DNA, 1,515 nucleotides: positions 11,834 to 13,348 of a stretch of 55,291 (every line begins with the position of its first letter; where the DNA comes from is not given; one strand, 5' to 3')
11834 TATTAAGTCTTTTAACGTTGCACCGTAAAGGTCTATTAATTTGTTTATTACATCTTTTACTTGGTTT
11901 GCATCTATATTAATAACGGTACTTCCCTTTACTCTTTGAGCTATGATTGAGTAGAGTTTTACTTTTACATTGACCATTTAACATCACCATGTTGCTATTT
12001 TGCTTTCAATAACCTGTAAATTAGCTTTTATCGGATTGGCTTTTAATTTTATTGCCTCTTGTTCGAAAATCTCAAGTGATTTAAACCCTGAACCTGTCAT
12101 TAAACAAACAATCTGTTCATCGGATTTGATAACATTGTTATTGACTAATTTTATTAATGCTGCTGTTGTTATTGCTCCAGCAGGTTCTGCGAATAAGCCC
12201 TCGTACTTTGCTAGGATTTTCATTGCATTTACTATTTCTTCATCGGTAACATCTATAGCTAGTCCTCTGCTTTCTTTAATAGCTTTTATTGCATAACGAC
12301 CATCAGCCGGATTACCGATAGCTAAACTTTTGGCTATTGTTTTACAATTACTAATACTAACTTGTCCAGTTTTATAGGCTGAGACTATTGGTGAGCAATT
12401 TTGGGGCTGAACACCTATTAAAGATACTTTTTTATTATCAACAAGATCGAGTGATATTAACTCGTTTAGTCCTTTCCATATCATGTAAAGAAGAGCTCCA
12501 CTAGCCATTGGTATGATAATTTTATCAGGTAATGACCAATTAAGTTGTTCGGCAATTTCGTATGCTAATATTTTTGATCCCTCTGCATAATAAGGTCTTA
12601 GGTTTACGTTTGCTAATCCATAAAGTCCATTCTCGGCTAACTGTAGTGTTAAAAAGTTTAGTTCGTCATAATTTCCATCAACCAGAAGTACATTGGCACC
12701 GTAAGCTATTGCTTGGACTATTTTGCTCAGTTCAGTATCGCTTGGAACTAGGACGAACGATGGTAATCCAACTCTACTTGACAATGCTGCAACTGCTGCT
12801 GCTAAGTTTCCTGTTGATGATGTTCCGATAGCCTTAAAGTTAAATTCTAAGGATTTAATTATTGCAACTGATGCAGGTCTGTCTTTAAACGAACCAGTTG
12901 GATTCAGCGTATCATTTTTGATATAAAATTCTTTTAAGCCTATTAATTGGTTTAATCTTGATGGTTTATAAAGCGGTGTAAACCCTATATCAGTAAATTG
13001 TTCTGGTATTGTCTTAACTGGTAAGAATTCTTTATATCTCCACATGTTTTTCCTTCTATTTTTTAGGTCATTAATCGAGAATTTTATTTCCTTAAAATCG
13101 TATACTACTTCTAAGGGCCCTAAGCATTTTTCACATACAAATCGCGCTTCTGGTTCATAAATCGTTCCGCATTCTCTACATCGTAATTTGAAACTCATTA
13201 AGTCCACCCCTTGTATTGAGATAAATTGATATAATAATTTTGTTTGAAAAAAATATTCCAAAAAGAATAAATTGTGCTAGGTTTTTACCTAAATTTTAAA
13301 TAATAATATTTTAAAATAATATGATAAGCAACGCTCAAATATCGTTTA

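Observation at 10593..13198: ThrC-like PLP enzyme, GG-terminated ubiquitin-like protein and E1-like enzyme form one operon, suggesting a protein-thiocarboxylate sulfur-incorporation module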

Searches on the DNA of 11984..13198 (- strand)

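Call 26: search_rna_families(sources=[L014, L016, L023, L025, L032, L047, L052, L054, L055, L063, L082], threshold=gathering)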
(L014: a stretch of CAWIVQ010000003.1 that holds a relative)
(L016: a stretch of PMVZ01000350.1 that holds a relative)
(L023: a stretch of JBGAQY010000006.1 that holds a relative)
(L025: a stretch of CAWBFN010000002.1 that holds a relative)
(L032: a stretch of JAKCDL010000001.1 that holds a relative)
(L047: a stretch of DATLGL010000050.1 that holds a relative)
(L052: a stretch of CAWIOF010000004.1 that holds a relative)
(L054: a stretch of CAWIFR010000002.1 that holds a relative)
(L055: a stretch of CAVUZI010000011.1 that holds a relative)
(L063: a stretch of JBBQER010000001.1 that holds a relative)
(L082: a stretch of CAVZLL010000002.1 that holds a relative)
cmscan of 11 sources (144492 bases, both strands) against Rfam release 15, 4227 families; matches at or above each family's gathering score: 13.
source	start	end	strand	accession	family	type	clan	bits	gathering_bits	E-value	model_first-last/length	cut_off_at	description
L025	1742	1814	-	RF00005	tRNA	Gene; tRNA;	CL00001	73.4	29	8.3e-14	1-71/71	no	tRNA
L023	2316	2389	-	RF00005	tRNA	Gene; tRNA;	CL00001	69.7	29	8.7e-13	1-71/71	no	tRNA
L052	5765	5875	+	RF00162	SAM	Cis-reg; riboswitch;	CL00012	68.9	44.4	1.3e-13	1-108/108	no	SAM riboswitch aptamer (S box leader)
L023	5879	5970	+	RF00162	SAM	Cis-reg; riboswitch;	CL00012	68.8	44.4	1.3e-13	1-108/108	no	SAM riboswitch aptamer (S box leader)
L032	5887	5974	+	RF00162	SAM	Cis-reg; riboswitch;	CL00012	68.3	44.4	1.8e-13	1-108/108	no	SAM riboswitch aptamer (S box leader)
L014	5807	5919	+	RF00162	SAM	Cis-reg; riboswitch;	CL00012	67.8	44.4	2.6e-13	1-108/108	no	SAM riboswitch aptamer (S box leader)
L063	5762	5880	+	RF00162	SAM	Cis-reg; riboswitch;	CL00012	67.6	44.4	2.9e-13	1-108/108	no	SAM riboswitch aptamer (S box leader)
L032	1367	1439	-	RF00005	tRNA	Gene; tRNA;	CL00001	66.8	29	5.3e-12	1-71/71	no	tRNA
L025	5875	5973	+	RF00162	SAM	Cis-reg; riboswitch;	CL00012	62.8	44.4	7.4e-12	1-108/108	no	SAM riboswitch aptamer (S box leader)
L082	5855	5975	+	RF00162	SAM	Cis-reg; riboswitch;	CL00012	58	44.4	1.8e-10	1-108/108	no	SAM riboswitch aptamer (S box leader)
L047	5873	5971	+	RF00162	SAM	Cis-reg; riboswitch;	CL00012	56.4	44.4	5.4e-10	1-108/108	no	SAM riboswitch aptamer (S box leader)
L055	5857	5975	+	RF00162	SAM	Cis-reg; riboswitch;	CL00012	54.7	44.4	1.7e-09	1-108/108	no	SAM riboswitch aptamer (S box leader)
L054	5856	5975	+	RF00162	SAM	Cis-reg; riboswitch;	CL00012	52.9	44.4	5.4e-09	1-108/108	no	SAM riboswitch aptamer (S box leader)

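Call 28: search_rna_families(sources=[L011, L013, L018, L020, L029, L033, L046, L069, L074, L077, L084], threshold=gathering)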
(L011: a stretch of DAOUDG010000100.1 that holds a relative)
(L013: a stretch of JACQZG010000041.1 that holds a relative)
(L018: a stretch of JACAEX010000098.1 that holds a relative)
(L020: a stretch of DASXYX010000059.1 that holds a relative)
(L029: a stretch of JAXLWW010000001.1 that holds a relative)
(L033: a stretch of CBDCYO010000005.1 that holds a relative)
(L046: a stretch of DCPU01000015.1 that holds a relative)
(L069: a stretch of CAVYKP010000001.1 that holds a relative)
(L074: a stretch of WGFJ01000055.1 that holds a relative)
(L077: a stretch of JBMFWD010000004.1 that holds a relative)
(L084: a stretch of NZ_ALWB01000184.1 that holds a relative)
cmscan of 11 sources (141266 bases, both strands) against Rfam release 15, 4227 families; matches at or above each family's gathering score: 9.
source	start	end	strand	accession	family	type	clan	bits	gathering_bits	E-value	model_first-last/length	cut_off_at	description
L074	5815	5927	+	RF00162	SAM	Cis-reg; riboswitch;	CL00012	96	44.4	1.6e-21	1-108/108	no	SAM riboswitch aptamer (S box leader)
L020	5778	5894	+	RF00162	SAM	Cis-reg; riboswitch;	CL00012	83.4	44.4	7.6e-18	1-108/108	no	SAM riboswitch aptamer (S box leader)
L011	5768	5879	+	RF00162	SAM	Cis-reg; riboswitch;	CL00012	82.2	44.4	1.7e-17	1-108/108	no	SAM riboswitch aptamer (S box leader)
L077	5737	5847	+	RF00162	SAM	Cis-reg; riboswitch;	CL00012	76.9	44.4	5.7e-16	1-108/108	no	SAM riboswitch aptamer (S box leader)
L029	5807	5917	+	RF00162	SAM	Cis-reg; riboswitch;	CL00012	72.8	44.4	9e-15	1-108/108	no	SAM riboswitch aptamer (S box leader)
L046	5736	5863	+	RF00162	SAM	Cis-reg; riboswitch;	CL00012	72.8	44.4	8.6e-15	1-108/108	no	SAM riboswitch aptamer (S box leader)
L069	5764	5882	+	RF00162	SAM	Cis-reg; riboswitch;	CL00012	68.8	44.4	1.3e-13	1-108/108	no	SAM riboswitch aptamer (S box leader)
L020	1606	1677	-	RF00005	tRNA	Gene; tRNA;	CL00001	62.9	29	6.4e-11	1-71/71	no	tRNA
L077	5299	5380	-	RF00005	tRNA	Gene; tRNA;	CL00001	59.2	29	6.4e-10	1-71/71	no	tRNA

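Call 61: search_rna_families(source=L091, threshold=gathering)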
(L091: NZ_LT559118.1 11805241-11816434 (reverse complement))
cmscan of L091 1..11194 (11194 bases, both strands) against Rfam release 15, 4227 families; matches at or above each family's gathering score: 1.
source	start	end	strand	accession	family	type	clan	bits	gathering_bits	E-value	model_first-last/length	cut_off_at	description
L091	4816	4957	+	RF00162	SAM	Cis-reg; riboswitch;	CL00012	68.7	44.4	1.1e-14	1-108/108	no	SAM riboswitch aptamer (S box leader)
